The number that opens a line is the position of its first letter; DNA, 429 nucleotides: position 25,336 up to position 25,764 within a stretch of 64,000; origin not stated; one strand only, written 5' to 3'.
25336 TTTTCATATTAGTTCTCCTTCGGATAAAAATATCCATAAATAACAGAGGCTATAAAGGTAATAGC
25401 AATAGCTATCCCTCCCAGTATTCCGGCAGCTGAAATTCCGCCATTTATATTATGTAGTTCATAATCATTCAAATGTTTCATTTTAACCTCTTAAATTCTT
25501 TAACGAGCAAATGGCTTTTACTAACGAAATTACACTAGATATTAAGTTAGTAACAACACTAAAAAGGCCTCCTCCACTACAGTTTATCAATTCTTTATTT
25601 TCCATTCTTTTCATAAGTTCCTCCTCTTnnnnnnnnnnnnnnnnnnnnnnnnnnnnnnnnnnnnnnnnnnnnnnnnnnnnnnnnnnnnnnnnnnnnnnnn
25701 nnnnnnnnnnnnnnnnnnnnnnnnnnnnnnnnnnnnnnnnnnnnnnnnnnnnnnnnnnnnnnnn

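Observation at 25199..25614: Three unannotated double-glycine-leader peptide genes form a multi-peptide class II bacteriocin cluster below the ORF-track cut-off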

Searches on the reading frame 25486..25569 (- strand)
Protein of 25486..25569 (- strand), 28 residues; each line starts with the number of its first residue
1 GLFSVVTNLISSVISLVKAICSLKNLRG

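Call 24: search_solved_structures(query=window:25486-25569:-, max_evalue=10)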
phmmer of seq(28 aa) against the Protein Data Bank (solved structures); distinct sequences matched with E-value up to 10: 1.
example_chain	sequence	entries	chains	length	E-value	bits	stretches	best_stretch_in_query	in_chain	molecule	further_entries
9r1o_A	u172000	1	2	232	0.67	13.7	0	2-23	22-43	sc-apCC-6-DPH-NR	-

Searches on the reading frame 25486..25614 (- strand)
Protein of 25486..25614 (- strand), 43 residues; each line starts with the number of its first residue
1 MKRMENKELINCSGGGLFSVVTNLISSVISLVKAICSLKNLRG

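Call 3: search_protein_families(library=pfam, proteins=[window:25486-25614:-], max_evalue=1)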
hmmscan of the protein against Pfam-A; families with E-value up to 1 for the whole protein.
seq(43 aa): 0 families

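Call 4: search_protein_families(library=ncbifam, proteins=[window:25486-25614:-], max_evalue=1)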
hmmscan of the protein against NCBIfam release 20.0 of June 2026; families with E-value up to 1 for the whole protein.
seq(43 aa): 1 family
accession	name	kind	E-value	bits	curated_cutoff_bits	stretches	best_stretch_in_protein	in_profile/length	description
NF038035.1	lactGalph_entA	subfamily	0.013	15.6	37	1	5-21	2-19/35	lactococcin G-alpha/enterocin 1071A family bacteriocin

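Call 8: find_homologous_proteins(query=window:25486-25614:-, max_evalue=10)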
Query seq(43 aa) (43 aa): 1 proteins with E <= 10 among 1 candidates.
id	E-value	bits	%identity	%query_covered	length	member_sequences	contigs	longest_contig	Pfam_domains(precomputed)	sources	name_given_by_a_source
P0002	3.2e-18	80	98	100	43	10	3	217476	-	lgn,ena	-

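Call 50: search_protein_representatives(alignment_id=A3)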
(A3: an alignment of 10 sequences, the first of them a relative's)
Query: 10 sequences, 47 profile positions. Proteins with E-value up to 0.001 (for the whole library): 103; up to 1e-10: 2; up to 1e-30: 0. The best 103 are listed.
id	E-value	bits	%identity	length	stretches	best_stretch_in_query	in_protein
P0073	3.4e-13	65.2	-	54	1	3-45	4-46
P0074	2.7e-12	62.4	-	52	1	1-46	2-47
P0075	4.7e-10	55.2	-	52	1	2-45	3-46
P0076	5.7e-10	54.9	-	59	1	1-46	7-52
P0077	1.2e-09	53.9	-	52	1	1-44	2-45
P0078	2.9e-09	52.6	-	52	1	1-46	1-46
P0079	1.3e-08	50.5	-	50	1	3-46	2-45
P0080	6.0e-08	48.5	-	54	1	1-45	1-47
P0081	9.5e-08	47.8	-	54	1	1-43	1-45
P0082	1.5e-07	47.2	-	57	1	1-44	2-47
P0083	2.1e-07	46.7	-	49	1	4-44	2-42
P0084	2.2e-07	46.7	-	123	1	3-44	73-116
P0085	2.3e-07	46.6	-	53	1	1-44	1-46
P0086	3.7e-07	45.9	-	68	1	1-30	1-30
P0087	3.7e-07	45.9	-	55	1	2-46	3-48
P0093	7.7e-07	44.9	-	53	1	1-45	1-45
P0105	3.6e-06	42.8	-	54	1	1-45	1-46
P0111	7.3e-06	41.8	-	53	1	1-46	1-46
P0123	3.6e-05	39.6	-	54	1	2-45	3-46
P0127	4.8e-05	39.2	-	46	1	6-44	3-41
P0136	9.6e-05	38.2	-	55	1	3-46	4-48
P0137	9.7e-05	38.2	-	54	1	3-45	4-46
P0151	2.7e-04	36.8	-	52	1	2-45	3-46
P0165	6.9e-04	35.4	-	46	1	1-45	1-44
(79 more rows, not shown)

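Call 54: list_cluster_members(proteins=[P0073, P0075, P0078, P0083, P0093, P0105, P0111, P0123, P0137, P0151])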
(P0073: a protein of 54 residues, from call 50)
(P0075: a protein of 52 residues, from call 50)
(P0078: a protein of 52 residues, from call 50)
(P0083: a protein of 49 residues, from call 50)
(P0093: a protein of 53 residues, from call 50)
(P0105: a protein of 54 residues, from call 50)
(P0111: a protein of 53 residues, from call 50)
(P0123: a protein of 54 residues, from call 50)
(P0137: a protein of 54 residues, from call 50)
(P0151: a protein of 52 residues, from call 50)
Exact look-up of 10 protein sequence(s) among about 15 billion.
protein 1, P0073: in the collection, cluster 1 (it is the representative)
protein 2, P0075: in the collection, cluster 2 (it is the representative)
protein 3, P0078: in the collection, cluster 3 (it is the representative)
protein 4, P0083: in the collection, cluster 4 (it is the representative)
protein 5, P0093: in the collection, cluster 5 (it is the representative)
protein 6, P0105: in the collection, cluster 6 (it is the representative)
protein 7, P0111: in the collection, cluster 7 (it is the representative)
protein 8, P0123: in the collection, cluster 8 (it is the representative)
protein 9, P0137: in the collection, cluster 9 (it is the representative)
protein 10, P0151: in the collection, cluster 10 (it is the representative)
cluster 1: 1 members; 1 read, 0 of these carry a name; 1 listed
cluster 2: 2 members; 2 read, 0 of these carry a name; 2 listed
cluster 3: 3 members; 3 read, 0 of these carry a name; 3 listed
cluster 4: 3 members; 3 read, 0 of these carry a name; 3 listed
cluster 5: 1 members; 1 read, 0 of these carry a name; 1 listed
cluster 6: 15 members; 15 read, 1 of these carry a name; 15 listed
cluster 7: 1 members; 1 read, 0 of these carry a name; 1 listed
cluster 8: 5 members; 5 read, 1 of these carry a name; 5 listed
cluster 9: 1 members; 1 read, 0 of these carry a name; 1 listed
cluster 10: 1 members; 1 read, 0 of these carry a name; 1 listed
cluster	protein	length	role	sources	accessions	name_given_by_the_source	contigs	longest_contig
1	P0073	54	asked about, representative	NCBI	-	-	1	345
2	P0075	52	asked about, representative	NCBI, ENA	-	-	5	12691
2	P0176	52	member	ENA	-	-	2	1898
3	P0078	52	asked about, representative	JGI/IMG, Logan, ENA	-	-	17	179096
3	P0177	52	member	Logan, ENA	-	-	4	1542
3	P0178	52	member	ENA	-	-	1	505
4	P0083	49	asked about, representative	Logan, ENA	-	-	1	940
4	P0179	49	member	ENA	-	-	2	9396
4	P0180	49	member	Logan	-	-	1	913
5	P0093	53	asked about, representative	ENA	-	-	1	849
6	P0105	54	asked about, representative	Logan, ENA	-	-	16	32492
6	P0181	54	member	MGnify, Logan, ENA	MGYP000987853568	FL=1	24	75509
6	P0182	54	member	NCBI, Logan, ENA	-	-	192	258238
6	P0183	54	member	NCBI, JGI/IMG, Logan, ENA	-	-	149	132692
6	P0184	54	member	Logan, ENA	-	-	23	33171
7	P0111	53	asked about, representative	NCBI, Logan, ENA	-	-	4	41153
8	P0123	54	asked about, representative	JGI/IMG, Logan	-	-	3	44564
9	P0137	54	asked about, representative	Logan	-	-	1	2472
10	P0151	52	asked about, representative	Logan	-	-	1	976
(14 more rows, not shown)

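Call 56: search_protein_families(library=ncbifam, alignment_id=A4, max_evalue=0.01)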
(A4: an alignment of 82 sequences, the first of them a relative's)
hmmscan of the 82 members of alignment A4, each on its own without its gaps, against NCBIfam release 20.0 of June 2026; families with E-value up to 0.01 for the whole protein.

A. member 1, P0015 (47 aa): 0 families

B. families by the number of members that match (of 82 scanned): 12 families
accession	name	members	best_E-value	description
TIGR03949.1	bact_IIb_cerein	10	0.001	class IIb bacteriocin, lactobin A/cerein 7B family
NF038034.1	lactGbeta_entB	7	0.0015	lactococcin G-beta/enterocin 1071B family bacteriocin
NF038035.1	lactGalph_entA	3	0.00099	lactococcin G-alpha/enterocin 1071A family bacteriocin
TIGR01847.1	bacteriocin_sig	2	0.00031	bacteriocin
NF058620.1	EFG2_Bacteroid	2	0.0087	elongation factor G2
NF009381.0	PRK12740.1-5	2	0.0087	elongation factor G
NF002837.0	PRK03059.1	1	0.0013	[protein-PII] uridylyltransferase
NF033383.2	induct_EntF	1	0.003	EntF family bacteriocin induction factor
NF033772.1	pheromone_VP1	1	0.0042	peptide pheromone VP1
NF001366.0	PRK00275.1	1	0.0051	[protein-PII] uridylyltransferase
NF046113.1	BLP_Lacticasei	1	0.0053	bacteriocin-like peptide, LSEI_2386 family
NF004983.0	PRK06366.1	1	0.01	acetyl-CoA C-acetyltransferase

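Call 57: search_protein_families(library=pfam, alignment_id=A4, max_evalue=0.01)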
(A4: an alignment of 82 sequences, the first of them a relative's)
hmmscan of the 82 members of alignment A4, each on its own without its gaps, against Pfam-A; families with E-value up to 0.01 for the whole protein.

A. member 1, P0015 (47 aa): 0 families

B. families by the number of members that match (of 82 scanned): 3 families
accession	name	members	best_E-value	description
PF10439.15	Bacteriocin_IIc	2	0.007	Bacteriocin class II with double-glycine leader peptide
PF12643.12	MazG-like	1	0.0012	MazG-like family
PF11632.14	LcnG-beta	1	0.0071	Lactococcin G-beta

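Call 58: find_encoding_contigs(protein=P0078, flank=5000, max_places=2)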
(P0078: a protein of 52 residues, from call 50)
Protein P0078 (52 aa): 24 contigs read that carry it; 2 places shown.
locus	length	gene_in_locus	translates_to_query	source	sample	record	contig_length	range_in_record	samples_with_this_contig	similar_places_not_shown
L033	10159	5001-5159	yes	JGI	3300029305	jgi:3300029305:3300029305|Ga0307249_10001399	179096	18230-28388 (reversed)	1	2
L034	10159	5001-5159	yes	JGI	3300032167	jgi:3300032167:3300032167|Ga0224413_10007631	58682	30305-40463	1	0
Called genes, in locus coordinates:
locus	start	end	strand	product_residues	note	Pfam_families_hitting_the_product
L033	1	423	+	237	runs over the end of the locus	-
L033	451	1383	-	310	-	PF10646:Germane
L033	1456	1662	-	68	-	PF00196:GerE, PF04545:Sigma70_r4, PF08281:Sigma70_r4_2, PF04967:HTH_10 (weak)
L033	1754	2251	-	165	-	PF12685:SpoIIIAH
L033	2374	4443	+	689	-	PF03412:Peptidase_C39, PF00664:ABC_membrane, PF00005:ABC_tran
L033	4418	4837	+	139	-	-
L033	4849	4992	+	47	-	-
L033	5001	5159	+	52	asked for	-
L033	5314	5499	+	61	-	PF01165:Ribosomal_S21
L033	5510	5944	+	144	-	PF09424:YqeY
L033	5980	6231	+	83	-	-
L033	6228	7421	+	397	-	PF06898:YqfD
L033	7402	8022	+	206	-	PF04892:VanZ-LLP1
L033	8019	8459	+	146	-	PF02130:YbeY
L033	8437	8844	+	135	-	PF01219:DAGK_prokar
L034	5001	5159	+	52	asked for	-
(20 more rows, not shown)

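Call 60: find_encoding_contigs(protein=P0123, flank=5000, max_places=2)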
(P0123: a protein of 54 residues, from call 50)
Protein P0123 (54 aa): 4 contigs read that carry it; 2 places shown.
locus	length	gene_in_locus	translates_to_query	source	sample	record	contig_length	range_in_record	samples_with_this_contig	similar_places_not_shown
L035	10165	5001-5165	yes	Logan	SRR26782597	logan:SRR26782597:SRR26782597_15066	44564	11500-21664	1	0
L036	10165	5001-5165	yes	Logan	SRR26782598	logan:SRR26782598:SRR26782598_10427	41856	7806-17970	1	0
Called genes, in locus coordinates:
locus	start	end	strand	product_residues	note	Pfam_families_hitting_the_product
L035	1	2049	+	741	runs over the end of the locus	PF23139:OB_YrrC, PF14490:HHH_RecD2, PF13086:AAA_11 (weak), PF13245:AAA_19, PF13604:AAA_30, PF18335:SH3_13, PF01443:Viral_helicase1 (weak), PF13538:UvrD_C_2, +1 more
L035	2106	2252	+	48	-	-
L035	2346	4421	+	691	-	PF03412:Peptidase_C39, PF13529:Peptidase_C39_2 (faint), PF00664:ABC_membrane, PF00005:ABC_tran, PF20720:nSTAND3 (weak)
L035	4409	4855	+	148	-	-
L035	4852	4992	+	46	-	-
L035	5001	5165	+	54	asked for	-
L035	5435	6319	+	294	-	PF00274:Glycolytic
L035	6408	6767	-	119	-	PF01638:HxlR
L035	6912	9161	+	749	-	PF00403:HMA, PF00122:E1-E2_ATPase, PF00702:Hydrolase, PF08282:Hydrolase_3 (weak)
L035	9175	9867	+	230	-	-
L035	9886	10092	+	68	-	PF00403:HMA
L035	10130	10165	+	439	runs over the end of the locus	PF00403:HMA, PF02683:DsbD_TM, PF13386:DsbD_2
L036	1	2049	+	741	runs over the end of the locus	PF23139:OB_YrrC, PF14490:HHH_RecD2, PF13086:AAA_11 (weak), PF13245:AAA_19, PF13604:AAA_30, PF18335:SH3_13, PF01443:Viral_helicase1 (weak), PF13538:UvrD_C_2, +1 more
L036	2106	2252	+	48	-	-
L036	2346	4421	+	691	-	PF03412:Peptidase_C39, PF13529:Peptidase_C39_2 (faint), PF00664:ABC_membrane, PF00005:ABC_tran, PF20720:nSTAND3 (weak)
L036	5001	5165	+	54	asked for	-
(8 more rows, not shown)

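Call 61: find_encoding_contigs(protein=P0111, flank=5000, max_places=2)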
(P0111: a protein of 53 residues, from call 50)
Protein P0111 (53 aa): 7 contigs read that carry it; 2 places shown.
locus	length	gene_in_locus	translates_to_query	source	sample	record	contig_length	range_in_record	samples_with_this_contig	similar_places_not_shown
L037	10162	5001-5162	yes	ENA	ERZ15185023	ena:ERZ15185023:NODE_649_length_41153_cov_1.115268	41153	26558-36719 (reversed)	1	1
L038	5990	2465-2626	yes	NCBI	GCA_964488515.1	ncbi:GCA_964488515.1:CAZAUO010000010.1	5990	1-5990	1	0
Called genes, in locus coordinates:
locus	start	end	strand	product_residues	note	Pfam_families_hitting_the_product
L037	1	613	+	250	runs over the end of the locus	PF21981:RecX_HTH3 (faint), PF21982:RecX_HTH1 (faint), PF02631:RecX_HTH2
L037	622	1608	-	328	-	PF13616:Rotamase_3, PF13145:Rotamase_2 (weak), PF00639:Rotamase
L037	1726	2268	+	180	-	PF03602:Cons_hypoth95, PF02475:TRM5-TYW2_MTfase (weak), PF02086:MethyltransfD12 (faint), PF05175:MTS (weak), PF09445:Methyltransf_15 (weak)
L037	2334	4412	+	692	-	PF03412:Peptidase_C39, PF02463:SMC_N (faint), PF00664:ABC_membrane, PF00005:ABC_tran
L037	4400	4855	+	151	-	-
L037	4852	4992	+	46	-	-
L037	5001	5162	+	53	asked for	-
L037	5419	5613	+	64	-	PF01165:Ribosomal_S21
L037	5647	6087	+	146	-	PF09424:YqeY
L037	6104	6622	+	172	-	-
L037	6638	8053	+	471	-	PF03062:MBOAT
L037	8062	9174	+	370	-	PF14286:DHHW, PF16822:ALGX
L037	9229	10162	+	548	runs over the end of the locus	PF00753:Lactamase_B (weak), PF12706:Lactamase_B_2, PF22505:RNase_J_b_CASP, PF17770:RNase_J_C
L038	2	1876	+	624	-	?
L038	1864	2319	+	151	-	-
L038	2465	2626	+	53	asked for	-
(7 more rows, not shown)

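Call 64: find_encoding_contigs(protein=P0079, flank=3500, max_places=2)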
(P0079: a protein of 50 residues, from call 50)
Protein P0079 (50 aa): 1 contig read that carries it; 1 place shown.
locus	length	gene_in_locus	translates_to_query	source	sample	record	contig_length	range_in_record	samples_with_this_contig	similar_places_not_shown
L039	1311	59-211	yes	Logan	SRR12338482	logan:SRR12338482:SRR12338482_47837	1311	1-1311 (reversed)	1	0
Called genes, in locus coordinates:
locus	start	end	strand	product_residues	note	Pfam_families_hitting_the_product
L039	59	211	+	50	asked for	-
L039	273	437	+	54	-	-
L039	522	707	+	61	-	PF01165:Ribosomal_S21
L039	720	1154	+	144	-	PF09424:YqeY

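Call 65: find_encoding_contigs(protein=P0136, flank=3500, max_places=2)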
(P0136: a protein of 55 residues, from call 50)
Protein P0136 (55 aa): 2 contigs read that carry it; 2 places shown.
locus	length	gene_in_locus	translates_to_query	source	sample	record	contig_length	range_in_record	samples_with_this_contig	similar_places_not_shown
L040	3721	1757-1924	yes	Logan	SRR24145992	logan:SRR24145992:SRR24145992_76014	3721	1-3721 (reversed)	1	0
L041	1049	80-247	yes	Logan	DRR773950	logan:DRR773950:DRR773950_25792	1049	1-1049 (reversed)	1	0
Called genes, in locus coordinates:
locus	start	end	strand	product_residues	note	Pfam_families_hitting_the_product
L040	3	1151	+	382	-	?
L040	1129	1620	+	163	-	-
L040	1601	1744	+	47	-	-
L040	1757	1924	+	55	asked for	-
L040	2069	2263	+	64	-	PF01165:Ribosomal_S21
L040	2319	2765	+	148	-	PF09424:YqeY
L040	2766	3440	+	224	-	PF00293:NUDIX, PF19368:WHD_AraR, PF21906:WHD_NrtR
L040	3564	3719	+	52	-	?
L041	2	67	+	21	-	?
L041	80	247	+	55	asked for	-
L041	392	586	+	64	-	PF01165:Ribosomal_S21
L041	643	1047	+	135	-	?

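Call 66: find_encoding_contigs(protein=P0165, flank=3500, max_places=2)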
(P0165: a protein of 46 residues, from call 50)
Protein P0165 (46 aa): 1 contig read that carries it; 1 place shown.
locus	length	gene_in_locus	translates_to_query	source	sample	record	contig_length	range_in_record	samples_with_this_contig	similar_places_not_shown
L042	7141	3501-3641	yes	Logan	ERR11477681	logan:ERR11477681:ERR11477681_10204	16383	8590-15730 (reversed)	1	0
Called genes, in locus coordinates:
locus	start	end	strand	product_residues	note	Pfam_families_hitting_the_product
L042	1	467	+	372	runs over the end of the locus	?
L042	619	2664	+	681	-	PF03412:Peptidase_C39, PF00664:ABC_membrane, PF00005:ABC_tran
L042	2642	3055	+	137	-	-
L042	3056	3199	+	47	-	-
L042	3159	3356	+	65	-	-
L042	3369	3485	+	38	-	-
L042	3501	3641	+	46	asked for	-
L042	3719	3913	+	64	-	PF01165:Ribosomal_S21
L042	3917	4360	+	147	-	PF09424:YqeY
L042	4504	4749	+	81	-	PF07873:YabP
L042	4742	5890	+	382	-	PF06898:YqfD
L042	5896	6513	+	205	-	PF04892:VanZ-LLP1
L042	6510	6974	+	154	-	PF02130:YbeY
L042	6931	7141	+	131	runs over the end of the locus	PF01219:DAGK_prokar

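Call 67: find_encoding_contigs(protein=P0127, flank=3500, max_places=2)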
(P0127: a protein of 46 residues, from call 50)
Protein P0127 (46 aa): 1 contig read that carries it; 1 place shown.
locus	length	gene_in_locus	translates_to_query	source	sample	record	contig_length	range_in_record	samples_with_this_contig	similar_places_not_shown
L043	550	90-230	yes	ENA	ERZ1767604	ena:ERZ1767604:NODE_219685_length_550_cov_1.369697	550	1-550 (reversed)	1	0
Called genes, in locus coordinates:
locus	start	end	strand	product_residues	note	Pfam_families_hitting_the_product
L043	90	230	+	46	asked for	-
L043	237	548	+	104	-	?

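Call 87: predict_structure(alignment_id=A3)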
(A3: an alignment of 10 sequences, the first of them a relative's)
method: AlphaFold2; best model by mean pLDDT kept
length: 47 residues; sequences in the alignment: 10
mean_pLDDT: 81.3   pTM: 0.42
mean pLDDT of the five models: 81.3, 81.2, 80.6, 79.7, 79.3
residues with pLDDT >= 90: 16; 70-90: 17; 50-70: 14; < 50: 0
segments of 3 or more residues with pLDDT < 50: none
pLDDT, mean of each block of 10 residues (from residue 1): 63 73 92 93 86
secondary structure, 60 per line:
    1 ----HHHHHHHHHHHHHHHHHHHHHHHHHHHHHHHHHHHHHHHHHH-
elements in order: H5-46
